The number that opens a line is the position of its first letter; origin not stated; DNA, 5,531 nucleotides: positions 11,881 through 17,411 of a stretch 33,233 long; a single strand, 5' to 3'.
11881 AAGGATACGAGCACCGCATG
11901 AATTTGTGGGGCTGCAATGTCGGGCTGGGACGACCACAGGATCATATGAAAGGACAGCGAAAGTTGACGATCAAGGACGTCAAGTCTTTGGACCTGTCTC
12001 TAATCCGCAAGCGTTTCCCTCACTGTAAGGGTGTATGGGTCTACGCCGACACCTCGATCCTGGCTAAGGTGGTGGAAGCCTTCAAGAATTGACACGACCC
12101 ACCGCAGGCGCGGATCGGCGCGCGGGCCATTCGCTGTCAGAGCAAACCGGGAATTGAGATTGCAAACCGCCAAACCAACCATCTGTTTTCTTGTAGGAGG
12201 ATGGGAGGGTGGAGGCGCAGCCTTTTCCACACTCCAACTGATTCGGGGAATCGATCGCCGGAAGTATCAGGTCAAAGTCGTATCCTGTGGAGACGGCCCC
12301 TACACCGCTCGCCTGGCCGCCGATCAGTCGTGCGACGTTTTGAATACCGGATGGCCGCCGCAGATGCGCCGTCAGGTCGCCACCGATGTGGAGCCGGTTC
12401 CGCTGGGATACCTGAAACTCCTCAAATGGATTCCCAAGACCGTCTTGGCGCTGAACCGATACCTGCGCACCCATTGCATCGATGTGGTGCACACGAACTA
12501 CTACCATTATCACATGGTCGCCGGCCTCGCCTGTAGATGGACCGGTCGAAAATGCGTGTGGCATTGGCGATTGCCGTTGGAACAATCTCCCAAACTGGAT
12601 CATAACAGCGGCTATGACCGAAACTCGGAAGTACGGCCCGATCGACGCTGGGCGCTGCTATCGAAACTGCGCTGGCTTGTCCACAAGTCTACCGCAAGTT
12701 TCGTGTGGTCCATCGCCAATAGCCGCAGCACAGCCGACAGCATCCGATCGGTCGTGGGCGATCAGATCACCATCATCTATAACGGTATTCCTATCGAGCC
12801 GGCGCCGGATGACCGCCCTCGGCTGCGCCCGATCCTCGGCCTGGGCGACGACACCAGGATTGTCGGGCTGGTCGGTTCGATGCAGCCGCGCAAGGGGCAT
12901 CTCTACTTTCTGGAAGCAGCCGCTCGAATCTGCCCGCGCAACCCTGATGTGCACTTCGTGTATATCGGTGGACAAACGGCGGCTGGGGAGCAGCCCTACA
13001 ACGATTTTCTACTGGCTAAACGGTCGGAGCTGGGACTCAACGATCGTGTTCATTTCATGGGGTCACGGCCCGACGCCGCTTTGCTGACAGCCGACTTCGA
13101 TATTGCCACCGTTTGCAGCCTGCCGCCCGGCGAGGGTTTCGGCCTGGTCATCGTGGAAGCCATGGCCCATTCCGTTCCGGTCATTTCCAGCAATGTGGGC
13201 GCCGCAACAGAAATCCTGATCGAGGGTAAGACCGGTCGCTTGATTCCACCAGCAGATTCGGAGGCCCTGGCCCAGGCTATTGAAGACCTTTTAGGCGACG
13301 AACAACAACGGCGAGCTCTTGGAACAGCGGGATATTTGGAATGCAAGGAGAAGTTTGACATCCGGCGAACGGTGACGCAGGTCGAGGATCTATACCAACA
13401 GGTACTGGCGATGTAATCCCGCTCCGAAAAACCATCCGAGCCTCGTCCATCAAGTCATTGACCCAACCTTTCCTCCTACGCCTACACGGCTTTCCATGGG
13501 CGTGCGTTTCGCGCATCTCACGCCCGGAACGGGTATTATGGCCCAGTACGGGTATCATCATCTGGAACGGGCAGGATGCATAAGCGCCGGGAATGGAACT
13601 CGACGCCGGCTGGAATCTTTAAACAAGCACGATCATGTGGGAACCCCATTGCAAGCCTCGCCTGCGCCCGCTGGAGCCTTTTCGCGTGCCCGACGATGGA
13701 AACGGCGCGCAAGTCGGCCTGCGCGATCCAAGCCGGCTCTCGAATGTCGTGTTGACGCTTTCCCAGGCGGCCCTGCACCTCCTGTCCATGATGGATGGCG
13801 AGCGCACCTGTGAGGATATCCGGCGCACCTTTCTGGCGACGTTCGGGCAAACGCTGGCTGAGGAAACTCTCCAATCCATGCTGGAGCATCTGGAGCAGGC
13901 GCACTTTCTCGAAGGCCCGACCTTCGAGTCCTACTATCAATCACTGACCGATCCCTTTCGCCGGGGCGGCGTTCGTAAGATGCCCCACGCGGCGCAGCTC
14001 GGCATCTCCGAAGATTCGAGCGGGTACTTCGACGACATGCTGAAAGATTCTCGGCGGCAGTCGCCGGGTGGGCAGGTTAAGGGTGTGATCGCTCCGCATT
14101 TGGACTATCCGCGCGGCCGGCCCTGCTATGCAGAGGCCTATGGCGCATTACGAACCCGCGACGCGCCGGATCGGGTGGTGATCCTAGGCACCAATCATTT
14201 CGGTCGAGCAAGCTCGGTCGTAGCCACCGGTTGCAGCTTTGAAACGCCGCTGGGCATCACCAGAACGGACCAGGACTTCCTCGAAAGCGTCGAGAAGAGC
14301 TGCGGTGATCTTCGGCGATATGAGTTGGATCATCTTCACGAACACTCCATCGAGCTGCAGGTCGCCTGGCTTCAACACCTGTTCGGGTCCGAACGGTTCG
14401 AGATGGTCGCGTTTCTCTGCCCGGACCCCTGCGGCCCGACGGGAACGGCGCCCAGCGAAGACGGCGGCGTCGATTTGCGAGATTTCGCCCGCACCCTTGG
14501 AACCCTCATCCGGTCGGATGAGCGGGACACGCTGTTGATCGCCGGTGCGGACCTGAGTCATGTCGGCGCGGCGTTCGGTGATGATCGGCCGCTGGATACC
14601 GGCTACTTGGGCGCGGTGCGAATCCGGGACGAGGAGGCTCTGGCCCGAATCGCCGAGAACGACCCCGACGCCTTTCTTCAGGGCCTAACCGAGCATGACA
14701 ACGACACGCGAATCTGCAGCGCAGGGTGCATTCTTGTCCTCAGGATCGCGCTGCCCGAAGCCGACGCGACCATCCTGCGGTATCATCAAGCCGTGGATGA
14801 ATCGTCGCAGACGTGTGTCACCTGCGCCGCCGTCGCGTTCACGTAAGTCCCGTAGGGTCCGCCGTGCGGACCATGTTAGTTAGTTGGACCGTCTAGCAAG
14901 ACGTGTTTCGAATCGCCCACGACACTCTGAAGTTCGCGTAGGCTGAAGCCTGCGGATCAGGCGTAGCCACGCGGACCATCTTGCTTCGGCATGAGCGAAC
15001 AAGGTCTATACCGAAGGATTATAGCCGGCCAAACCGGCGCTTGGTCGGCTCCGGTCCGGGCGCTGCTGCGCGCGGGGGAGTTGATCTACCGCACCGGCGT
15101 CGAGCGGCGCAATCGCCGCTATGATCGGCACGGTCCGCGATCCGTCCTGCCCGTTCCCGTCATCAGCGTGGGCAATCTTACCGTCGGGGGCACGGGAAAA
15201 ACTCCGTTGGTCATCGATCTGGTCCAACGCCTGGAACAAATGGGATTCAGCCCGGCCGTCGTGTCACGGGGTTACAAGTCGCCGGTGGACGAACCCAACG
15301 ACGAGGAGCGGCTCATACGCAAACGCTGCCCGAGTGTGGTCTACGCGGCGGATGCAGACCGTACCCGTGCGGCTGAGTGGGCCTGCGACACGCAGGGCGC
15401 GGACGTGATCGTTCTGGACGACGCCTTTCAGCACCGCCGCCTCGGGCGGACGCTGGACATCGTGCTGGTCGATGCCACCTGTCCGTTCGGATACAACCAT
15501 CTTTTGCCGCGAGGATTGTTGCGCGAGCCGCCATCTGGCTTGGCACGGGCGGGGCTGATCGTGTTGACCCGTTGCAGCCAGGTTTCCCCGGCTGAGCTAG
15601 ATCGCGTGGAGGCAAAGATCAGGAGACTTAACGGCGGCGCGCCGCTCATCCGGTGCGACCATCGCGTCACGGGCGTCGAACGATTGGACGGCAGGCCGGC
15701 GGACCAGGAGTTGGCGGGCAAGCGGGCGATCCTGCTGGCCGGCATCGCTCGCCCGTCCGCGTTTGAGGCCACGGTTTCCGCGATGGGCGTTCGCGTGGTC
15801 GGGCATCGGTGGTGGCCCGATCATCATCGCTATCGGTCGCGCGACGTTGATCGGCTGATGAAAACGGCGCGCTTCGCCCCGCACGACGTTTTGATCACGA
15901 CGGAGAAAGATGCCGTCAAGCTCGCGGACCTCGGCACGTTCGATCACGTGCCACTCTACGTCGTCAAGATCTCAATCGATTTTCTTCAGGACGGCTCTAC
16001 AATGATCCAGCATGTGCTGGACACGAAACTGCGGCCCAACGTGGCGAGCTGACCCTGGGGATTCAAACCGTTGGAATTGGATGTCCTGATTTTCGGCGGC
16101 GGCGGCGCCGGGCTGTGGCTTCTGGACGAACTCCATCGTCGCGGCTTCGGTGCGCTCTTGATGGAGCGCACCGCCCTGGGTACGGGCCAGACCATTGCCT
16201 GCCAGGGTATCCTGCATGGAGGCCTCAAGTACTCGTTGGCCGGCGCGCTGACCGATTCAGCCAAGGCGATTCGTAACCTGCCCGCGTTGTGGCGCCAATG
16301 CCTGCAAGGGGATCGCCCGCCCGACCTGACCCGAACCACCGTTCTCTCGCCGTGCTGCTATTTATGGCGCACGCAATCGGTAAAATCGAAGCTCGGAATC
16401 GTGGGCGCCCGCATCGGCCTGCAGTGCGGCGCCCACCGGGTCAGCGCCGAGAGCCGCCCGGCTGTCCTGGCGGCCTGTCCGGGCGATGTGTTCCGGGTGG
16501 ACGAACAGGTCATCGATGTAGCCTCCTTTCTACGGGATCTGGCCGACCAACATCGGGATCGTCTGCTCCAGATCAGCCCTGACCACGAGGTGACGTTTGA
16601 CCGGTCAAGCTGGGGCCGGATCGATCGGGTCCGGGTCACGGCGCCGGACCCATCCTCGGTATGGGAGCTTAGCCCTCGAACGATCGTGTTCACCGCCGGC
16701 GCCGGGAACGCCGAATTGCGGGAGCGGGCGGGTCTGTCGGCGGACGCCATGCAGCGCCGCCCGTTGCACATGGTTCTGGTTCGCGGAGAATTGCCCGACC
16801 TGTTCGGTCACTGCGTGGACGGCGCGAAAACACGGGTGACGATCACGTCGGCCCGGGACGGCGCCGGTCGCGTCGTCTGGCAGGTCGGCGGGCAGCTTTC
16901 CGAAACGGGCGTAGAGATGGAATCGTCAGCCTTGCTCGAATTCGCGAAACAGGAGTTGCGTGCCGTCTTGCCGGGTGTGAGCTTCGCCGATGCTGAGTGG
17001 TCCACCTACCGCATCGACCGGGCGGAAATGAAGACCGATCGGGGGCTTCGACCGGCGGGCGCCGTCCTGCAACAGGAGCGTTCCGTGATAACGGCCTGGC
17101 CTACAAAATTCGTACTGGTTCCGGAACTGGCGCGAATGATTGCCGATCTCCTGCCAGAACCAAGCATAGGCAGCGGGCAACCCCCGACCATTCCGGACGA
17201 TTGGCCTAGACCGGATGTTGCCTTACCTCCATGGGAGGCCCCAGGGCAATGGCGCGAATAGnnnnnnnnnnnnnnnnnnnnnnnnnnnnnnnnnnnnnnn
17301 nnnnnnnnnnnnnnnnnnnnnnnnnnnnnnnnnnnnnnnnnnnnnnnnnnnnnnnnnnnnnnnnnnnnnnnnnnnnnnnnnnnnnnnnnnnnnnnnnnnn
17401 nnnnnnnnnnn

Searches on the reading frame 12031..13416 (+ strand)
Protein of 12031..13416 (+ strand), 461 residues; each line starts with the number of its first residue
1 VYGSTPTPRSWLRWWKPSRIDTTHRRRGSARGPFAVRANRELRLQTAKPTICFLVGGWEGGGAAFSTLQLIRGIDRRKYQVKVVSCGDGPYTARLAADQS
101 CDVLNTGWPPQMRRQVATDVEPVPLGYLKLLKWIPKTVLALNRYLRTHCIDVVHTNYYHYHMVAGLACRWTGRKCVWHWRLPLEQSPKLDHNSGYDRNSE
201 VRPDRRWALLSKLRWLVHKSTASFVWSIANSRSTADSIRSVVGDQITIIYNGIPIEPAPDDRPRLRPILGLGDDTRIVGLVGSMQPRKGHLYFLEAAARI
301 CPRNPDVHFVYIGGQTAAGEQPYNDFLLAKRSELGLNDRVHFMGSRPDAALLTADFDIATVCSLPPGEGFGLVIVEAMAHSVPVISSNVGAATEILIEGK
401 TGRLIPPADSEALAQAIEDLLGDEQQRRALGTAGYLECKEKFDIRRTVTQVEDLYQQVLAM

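Call 23: search_protein_families(library=pfam, proteins=[window:12031-13416:+], max_evalue=0.001)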
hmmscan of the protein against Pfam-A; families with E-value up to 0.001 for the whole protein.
window:12031-13416:+ (461 aa): 6 families
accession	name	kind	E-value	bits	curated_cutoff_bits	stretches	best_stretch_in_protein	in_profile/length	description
PF00534.26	Glycos_transf_1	-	1.1e-35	123.2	26.4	1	262-435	2-170/172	Glycosyl transferases group 1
PF13692.12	Glyco_trans_1_4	-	6.2e-34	117.7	27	1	276-423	2-142/142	Glycosyl transferases group 1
PF13439.12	Glyco_transf_4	-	5.4e-20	72.5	28.5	1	61-256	2-169/170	Glycosyltransferase Family 4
PF13579.12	Glyco_trans_4_4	-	1.6e-13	51.7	29.7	1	61-252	1-158/158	Glycosyl transferase 4-like domain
PF20706.3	GT4-conflict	-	9e-08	31.9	26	1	262-428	188-362/385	Family 4 Glycosyltransferase in conflict systems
PF13524.12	Glyco_trans_1_2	-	5e-05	23.7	25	1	367-452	60-143/144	Glycosyl transferase-like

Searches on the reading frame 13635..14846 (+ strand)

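Call 23: search_protein_families(library=pfam, proteins=[window:13635-14846:+], max_evalue=0.001)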
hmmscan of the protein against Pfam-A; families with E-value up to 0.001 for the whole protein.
window:13635-14846:+ (403 aa): 2 families
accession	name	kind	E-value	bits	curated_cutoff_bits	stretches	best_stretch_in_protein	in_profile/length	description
PF01875.22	Memo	-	1.2e-32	113.7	27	1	135-392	19-258/269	Memo-like protein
PF05402.18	PqqD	-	0.00097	19.9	23.4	0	37-92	10-67/67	Coenzyme PQQ synthesis protein D (PqqD)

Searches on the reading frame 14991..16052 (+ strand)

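Call 23: search_protein_families(library=pfam, proteins=[window:14991-16052:+], max_evalue=0.001)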
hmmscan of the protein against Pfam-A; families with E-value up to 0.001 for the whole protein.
window:14991-16052:+ (353 aa): 1 family
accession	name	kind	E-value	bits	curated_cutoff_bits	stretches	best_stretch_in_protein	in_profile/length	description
PF02606.20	LpxK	-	1.8e-76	257.8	27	1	23-341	2-321/328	Tetraacyldisaccharide-1-P 4'-kinase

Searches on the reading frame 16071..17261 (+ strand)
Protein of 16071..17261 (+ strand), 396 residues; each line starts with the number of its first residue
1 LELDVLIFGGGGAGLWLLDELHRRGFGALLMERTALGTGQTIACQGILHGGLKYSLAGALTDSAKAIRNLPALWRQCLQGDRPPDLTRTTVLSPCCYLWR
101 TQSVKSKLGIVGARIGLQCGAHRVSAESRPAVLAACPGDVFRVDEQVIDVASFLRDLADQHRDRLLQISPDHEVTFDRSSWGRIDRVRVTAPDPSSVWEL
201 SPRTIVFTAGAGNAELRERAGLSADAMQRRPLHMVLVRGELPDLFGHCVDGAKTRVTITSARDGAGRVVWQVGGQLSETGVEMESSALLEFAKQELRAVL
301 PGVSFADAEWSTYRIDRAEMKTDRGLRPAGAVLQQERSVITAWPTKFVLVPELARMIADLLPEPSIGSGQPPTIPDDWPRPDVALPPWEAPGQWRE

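Call 23: search_protein_families(library=pfam, proteins=[window:16071-17261:+], max_evalue=0.001)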
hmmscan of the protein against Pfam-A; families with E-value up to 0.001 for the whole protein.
window:16071-17261:+ (396 aa): 1 family
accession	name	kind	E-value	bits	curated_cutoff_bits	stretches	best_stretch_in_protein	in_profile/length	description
PF01266.30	DAO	-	2.2e-13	50.9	27.9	1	4-315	1-312/353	FAD dependent oxidoreductase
